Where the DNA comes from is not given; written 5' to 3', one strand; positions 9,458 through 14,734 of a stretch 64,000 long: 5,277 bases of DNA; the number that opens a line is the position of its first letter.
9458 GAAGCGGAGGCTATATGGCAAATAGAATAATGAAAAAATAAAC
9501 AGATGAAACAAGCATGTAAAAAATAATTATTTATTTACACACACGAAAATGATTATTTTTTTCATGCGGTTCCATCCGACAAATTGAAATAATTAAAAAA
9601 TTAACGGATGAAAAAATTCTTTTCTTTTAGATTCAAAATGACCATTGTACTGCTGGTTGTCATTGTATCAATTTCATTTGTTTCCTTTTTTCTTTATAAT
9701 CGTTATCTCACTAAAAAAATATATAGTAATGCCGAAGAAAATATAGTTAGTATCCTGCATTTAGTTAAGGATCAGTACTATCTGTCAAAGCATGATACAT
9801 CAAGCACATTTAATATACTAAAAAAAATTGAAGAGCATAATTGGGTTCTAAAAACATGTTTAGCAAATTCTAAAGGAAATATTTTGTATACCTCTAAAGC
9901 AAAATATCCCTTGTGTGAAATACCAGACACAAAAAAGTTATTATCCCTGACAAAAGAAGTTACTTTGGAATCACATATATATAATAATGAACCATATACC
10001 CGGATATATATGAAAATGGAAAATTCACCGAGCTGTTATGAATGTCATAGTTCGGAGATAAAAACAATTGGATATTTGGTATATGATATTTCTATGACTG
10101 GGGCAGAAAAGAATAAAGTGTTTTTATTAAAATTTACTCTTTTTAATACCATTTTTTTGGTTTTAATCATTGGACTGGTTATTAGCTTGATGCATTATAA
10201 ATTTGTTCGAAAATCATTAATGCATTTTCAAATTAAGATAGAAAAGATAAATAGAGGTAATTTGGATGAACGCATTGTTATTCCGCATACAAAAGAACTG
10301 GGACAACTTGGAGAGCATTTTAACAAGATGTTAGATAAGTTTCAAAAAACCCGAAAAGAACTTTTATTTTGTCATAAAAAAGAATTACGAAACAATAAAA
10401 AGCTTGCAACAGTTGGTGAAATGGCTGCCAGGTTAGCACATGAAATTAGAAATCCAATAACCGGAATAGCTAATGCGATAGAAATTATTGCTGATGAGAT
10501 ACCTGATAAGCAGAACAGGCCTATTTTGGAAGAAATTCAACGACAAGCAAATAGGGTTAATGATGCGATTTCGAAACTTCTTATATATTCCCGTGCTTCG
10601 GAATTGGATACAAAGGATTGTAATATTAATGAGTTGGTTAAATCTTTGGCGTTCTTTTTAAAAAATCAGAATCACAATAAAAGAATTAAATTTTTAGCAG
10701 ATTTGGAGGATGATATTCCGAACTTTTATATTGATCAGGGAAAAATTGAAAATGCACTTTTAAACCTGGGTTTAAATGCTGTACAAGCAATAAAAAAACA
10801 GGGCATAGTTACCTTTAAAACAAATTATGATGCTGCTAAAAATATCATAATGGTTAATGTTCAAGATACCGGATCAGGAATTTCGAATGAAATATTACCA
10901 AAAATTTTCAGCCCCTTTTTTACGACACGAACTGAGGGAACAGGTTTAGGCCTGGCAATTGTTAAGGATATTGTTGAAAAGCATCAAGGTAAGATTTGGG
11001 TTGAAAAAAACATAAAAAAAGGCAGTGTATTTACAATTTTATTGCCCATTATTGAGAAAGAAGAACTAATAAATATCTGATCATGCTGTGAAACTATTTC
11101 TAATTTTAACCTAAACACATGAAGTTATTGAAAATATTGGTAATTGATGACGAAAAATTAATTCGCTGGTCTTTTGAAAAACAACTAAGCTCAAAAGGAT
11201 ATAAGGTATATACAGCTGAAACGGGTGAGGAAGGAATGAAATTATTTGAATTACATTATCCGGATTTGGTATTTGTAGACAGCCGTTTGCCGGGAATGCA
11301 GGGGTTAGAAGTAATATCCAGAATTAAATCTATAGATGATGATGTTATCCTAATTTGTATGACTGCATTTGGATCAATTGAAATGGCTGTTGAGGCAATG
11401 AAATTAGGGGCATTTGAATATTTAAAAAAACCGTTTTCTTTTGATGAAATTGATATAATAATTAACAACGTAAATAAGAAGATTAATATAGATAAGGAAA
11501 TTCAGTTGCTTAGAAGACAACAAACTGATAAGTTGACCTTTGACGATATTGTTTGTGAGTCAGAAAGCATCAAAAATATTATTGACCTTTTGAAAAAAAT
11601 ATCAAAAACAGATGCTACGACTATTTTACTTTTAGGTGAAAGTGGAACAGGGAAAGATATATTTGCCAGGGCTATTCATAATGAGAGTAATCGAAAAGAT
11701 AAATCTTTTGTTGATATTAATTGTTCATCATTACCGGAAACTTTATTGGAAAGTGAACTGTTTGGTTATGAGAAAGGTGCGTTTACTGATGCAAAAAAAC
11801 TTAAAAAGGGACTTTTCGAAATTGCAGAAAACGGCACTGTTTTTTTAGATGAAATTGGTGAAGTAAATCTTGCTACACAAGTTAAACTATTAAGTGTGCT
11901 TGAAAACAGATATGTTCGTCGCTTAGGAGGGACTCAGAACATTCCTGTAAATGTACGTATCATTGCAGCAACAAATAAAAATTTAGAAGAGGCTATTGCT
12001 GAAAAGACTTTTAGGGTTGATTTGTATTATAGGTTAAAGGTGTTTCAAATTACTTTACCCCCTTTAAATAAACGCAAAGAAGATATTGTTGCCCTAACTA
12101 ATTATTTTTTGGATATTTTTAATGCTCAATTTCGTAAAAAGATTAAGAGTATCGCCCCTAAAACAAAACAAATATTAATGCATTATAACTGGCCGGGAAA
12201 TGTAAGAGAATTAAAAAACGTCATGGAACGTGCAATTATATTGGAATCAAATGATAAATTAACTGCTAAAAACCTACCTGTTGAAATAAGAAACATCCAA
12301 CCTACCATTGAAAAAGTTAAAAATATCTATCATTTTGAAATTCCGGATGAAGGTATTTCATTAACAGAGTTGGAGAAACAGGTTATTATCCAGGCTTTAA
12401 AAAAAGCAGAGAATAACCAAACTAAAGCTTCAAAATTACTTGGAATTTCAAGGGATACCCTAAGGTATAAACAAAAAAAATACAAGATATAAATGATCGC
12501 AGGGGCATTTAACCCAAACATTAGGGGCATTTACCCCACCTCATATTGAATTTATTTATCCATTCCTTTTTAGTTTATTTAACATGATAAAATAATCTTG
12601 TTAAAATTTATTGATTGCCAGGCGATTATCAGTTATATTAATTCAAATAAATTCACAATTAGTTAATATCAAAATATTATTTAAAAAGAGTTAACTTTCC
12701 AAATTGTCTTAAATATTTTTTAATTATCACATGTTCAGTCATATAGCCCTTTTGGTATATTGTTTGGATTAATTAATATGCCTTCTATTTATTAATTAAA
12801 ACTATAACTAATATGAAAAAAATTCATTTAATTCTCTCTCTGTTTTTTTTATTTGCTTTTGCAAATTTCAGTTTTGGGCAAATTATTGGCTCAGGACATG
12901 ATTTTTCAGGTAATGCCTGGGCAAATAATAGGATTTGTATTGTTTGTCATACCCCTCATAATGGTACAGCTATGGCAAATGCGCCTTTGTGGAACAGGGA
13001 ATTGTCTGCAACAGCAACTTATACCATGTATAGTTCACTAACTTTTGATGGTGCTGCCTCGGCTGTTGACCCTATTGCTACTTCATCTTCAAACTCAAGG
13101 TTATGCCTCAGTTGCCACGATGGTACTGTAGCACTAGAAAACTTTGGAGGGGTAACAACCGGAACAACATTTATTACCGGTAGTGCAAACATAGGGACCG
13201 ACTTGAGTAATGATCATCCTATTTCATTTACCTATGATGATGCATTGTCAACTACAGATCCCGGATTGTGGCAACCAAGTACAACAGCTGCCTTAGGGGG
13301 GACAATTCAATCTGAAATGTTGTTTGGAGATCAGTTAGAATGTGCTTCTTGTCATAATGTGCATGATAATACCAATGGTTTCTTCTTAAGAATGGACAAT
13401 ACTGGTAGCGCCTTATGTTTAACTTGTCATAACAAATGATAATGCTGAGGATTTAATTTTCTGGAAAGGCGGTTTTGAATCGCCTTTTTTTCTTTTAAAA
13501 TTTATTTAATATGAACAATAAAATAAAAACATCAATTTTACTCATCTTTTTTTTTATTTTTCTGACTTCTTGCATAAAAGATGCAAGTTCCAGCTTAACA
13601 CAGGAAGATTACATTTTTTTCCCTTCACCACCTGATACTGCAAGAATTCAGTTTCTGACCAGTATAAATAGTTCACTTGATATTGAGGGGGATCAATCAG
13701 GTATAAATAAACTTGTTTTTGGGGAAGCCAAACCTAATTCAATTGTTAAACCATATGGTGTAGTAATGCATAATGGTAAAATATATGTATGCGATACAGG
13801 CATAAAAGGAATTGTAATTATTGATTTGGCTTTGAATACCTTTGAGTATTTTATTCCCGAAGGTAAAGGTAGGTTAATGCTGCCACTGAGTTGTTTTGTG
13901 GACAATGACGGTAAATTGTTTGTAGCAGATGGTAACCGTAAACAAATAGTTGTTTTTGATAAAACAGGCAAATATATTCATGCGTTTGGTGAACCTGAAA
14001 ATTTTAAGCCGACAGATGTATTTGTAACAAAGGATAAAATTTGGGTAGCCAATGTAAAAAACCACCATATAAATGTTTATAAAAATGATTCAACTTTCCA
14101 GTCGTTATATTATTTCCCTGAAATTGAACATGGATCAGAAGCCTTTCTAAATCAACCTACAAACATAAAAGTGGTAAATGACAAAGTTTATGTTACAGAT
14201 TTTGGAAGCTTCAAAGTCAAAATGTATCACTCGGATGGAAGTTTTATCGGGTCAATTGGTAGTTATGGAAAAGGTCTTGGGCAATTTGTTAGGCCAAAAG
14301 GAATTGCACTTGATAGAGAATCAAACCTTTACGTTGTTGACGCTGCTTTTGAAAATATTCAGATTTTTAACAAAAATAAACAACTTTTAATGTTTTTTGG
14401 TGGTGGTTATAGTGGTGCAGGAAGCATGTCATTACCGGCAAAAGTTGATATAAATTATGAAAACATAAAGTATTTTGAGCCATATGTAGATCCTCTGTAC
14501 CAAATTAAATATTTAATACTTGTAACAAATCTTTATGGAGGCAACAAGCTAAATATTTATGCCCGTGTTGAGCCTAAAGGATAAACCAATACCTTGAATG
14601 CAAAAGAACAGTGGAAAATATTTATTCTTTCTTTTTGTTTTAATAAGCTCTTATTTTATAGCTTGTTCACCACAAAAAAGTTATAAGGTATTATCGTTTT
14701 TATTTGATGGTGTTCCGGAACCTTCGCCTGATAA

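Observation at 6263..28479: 22-kb island encoding what looks like a complete, self-regulated extracellular electron-transfer pathway in a Bacteroidota-type genome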

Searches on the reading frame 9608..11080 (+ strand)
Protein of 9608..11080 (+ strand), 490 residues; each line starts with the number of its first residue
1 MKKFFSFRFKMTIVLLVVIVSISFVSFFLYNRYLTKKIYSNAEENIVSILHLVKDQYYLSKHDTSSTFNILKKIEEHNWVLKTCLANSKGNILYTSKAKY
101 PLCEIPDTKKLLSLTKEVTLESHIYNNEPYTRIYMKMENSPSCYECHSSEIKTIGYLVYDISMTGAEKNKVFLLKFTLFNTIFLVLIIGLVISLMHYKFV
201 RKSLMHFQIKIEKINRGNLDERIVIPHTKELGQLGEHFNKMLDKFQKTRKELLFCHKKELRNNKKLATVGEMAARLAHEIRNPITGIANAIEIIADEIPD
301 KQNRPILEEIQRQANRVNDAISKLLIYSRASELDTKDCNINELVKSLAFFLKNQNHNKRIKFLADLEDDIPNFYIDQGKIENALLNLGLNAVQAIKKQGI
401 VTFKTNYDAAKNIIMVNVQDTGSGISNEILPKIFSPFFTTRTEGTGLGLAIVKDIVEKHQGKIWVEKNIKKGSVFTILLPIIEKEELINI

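Call 4: search_protein_families(library=pfam, proteins=[window:9608-11080:+], max_evalue=0.01)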
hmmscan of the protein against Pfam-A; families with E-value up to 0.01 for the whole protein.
window:9608-11080:+ (490 aa): 4 families
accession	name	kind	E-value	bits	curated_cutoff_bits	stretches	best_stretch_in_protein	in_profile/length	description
PF02518.31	HATPase_c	-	7.3e-23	81.6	26.4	1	376-481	2-109/111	Histidine kinase-, DNA gyrase B-, and HSP90-like ATPase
PF00512.31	HisKA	-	8.7e-14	51.8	26.9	1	270-331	3-64/66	His Kinase A (phospho-acceptor) domain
PF00672.30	HAMP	-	3.3e-06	27.8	25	1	211-245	17-51/53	HAMP domain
PF14501.12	HATPase_c_5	-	0.00022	21.5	22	1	382-468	11-91/102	GHKL domain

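Call 15: search_protein_families(library=ncbifam, proteins=[window:9608-11080:+], max_evalue=0.1)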
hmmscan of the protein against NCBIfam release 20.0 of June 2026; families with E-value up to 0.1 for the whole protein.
window:9608-11080:+ (490 aa): 88 families (the best 25 are shown)
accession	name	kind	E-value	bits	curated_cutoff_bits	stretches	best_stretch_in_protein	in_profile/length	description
NF008468.0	PRK11360.1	equivalog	3.5e-69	233.8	646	1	257-485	384-612/616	two-component system sensor histidine kinase AtoS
NF007688.0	PRK10364.1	equivalog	2.4e-53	181.5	479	1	244-483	219-453/460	two-component system sensor histidine kinase ZraS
NF010411.0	PRK13837.1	equivalog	2.8e-42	144.7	647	1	257-486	438-680/828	two-component system VirA-like sensor kinase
NF033092.0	HK_WalK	equivalog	2.2e-39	135.5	725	2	272-481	375-594/594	cell wall metabolism sensor histidine kinase WalK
NF046026.1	HisKinCckACaul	equivalog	4.7e-38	130.8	1000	1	259-487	292-538/678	cell cycle histidine kinase CckA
NF046044.1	PnpS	equivalog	1.9e-37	129.2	400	1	272-480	173-390/390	two-component system histidine kinase PnpS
NF052574.1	HisKinEspCMyxo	equivalog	3.5e-37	128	1200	1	262-485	410-641/785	serine histidine kinase EspC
NF053867.1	SprKinKinDBac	equivalog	9.5e-36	123.3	775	1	261-483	278-499/500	sporulation kinase KinD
NF008312.0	PRK11100.1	equivalog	8.2e-34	117.2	356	1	183-480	189-473/477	two-component system sensor histidine kinase CreC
NF006800.0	PRK09303.1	equivalog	9.1e-34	117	342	1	247-484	129-380/383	histidine kinase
NF041735.1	hist_kin_RppB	equivalog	2.4e-32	112.3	400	1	272-480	219-438/438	two-component system sensor histidine kinase RppB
TIGR02956.1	TMAO_torS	equivalog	3.8e-32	111.3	676.5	1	274-483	469-684/967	TMAO reductase system sensor histidine kinase/response regulator TorS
NF038348.1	T2SS_HK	subfamily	6e-32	110.8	450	2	309-481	403-573/574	histidine kinase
NF041777.1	sens_FixL_Rhizob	equivalog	8e-32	110.5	850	1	239-484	233-484/485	sensor protein FixL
NF046020.1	HisKinCckABruc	equivalog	1.9e-31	108.8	1000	1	259-483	470-709/868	cell cycle histidine kinase CckA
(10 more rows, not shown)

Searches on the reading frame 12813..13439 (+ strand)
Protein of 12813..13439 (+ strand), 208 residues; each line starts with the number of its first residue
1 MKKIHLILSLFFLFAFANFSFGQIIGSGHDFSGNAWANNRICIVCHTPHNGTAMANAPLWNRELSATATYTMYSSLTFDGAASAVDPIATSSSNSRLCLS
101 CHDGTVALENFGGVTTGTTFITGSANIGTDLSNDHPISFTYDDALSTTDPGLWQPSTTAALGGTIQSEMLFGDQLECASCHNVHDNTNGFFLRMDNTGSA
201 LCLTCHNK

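Call 4: search_protein_families(library=pfam, proteins=[window:12813-13439:+], max_evalue=0.01)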
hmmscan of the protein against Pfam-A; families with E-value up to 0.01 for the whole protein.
window:12813-13439:+ (208 aa): 6 families
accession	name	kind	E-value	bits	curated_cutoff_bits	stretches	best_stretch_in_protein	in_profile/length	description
PF09699.15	Paired_CXXCH_1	-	7.7e-13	48.4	20.6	1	176-208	8-38/41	Doubled CXXCH motif (Paired_CXXCH_1)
PF14522.11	Cytochrome_C7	-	8.6e-06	25.9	24.8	0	173-207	12-49/67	Cytochrome c7 and related cytochrome c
PF14537.11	Cytochrom_c3_2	-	1.1e-05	26.3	25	1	170-207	53-79/79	Cytochrome c3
PF22113.1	Mtrc-MtrF_II-IV_dom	-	5e-05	23.3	30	0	36-108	78-135/176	Outer membrane cytochrome MtrC/MtrF-like, domains II/IV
PF24734.1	DUF7685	-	0.0059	16.9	27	0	93-109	23-39/43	Domain of unknown function (DUF7685)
PF13435.11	Cytochrome_C554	-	0.0075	17.6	20.8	0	172-206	46-83/84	Cytochrome c554 and c-prime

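Call 15: search_protein_families(library=ncbifam, proteins=[window:12813-13439:+], max_evalue=0.1)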
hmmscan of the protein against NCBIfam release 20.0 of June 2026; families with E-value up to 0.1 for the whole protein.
window:12813-13439:+ (208 aa): 8 families
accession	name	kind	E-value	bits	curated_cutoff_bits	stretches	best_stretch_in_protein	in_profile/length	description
TIGR01905.1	paired_CXXCH_1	subfamily_domain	1.1e-11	44.5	25.2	2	176-207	8-37/41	doubled CXXCH domain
NF041028.1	decahem_GSU2203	exception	1e-06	28.2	325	1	174-207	174-208/317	GSU2203 family decaheme c-type cytochrome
TIGR03508.1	decahem_SO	subfamily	1.1e-05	25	192.2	1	173-207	142-175/258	DmsE family decaheme c-type cytochrome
TIGR03146.1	cyt_nit_nrfB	equivalog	8.4e-05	22.9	166.6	1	173-207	108-142/145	cytochrome c nitrite reductase pentaheme subunit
NF049875.1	NetB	exception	0.00011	22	380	0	171-208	160-197/211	Nrf-like electron transfer protein NetB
TIGR03507.1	decahem_SO1788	subfamily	0.00012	20.7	209.3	1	32-105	235-305/672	OmcA/MtrC family decaheme c-type cytochrome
NF008659.0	PRK11659.1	equivalog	0.00052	19.8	184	1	174-207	135-168/188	cytochrome c nitrite reductase pentaheme subunit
TIGR03153.1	cytochr_NrfH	equivalog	0.0036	17.4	134.2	0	169-206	23-59/138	cytochrome c nitrite reductase small subunit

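Call 86: search_solved_structures(query=window:12813-13439:+, max_evalue=0.01, show_alignments=2)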
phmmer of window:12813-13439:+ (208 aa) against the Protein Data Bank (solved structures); distinct sequences matched with E-value up to 0.01: 2.
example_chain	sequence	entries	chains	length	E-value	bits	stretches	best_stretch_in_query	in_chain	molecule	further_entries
7tfs_A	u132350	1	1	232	8.3e-30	107.3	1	34-208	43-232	Cytochrome c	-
9yuq_N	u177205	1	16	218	1.5e-27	99.9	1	21-208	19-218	Putative multiheme cytochrome c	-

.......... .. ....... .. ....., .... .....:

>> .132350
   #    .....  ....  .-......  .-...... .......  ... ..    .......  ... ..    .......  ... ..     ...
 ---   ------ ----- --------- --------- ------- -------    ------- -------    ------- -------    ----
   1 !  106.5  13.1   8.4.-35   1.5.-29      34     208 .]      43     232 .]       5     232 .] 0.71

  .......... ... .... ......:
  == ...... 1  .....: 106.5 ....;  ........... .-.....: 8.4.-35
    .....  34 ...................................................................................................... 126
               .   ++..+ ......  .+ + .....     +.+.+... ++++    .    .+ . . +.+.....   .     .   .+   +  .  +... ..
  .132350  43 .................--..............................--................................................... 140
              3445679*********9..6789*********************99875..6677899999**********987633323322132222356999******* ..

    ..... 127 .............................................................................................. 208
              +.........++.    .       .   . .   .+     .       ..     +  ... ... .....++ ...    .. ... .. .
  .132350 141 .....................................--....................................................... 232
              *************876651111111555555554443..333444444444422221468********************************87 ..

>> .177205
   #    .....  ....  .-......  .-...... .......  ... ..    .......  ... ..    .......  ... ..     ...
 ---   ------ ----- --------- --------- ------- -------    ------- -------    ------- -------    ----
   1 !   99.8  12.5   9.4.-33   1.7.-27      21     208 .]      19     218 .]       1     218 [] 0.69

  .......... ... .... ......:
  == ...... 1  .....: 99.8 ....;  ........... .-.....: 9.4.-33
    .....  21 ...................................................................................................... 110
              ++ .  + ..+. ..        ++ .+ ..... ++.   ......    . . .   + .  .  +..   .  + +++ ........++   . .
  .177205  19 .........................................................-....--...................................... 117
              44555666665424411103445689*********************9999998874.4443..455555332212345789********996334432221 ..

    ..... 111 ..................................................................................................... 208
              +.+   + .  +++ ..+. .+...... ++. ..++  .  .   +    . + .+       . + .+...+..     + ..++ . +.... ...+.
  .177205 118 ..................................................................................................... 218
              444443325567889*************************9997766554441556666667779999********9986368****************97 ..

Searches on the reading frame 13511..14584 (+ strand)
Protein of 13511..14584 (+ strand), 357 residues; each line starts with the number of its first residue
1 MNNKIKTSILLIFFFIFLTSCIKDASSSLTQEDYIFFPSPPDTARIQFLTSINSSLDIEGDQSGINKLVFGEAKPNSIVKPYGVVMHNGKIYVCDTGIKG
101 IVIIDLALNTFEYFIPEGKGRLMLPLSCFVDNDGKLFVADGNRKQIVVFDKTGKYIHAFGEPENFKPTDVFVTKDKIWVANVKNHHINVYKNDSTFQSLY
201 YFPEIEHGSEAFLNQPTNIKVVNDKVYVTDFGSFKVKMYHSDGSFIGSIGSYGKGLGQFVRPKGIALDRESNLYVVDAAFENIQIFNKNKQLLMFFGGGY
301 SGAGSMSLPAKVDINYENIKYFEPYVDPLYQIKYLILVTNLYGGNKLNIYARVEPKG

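Call 4: search_protein_families(library=pfam, proteins=[window:13511-14584:+], max_evalue=0.01)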
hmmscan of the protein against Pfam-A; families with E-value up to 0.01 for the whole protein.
window:13511-14584:+ (357 aa): 5 families
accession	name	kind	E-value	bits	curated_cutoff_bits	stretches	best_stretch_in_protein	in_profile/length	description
PF01436.27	NHL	-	2e-14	53.2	20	0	130-149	9-28/28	NHL repeat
PF17170.10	DUF5128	-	7.4e-14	52.1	22.9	2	183-287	16-118/321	6-bladed beta-propeller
PF08450.18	SGL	-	0.00037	20.6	26.3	0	123-169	184-229/246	SMP-30/Gluconolactonase/LRE-like region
PF16288.11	DUF4934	-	0.00044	20.8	27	0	193-289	4-97/102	Domain of unknown function (DUF4934)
PF25021.1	TEN_NHL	-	0.0012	18.3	27.1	0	258-289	140-169/357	Teneurin NHL domain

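Call 15: search_protein_families(library=ncbifam, proteins=[window:13511-14584:+], max_evalue=0.1)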
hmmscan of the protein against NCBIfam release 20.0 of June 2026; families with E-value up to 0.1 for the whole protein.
window:13511-14584:+ (357 aa): 5 families
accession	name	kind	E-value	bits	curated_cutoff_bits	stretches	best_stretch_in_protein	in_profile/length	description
NF035926.1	scyF_NHL_VPEP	equivalog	2.3e-29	102.7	350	2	175-319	114-260/376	scytonemin biosynthesis PEP-CTERM protein ScyF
NF047780.1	LIC12708_fam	subfamily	2.8e-10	39.6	150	2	210-292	53-152/391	LIC_12708 family protein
NF052228.1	T9SS_PorZ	equivalog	0.0011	17.4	260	0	131-235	246-338/757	type IX secretion system anionic LPS delivery protein PorZ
NF033206.1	ScyE_fam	subfamily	0.004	16.7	80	0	133-277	149-270/333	ScyD/ScyE family protein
TIGR03118.1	PEPCTERM_chp_1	hypoth_equivalog_domain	0.061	12.3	79.95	0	173-261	150-235/336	TIGR03118 family protein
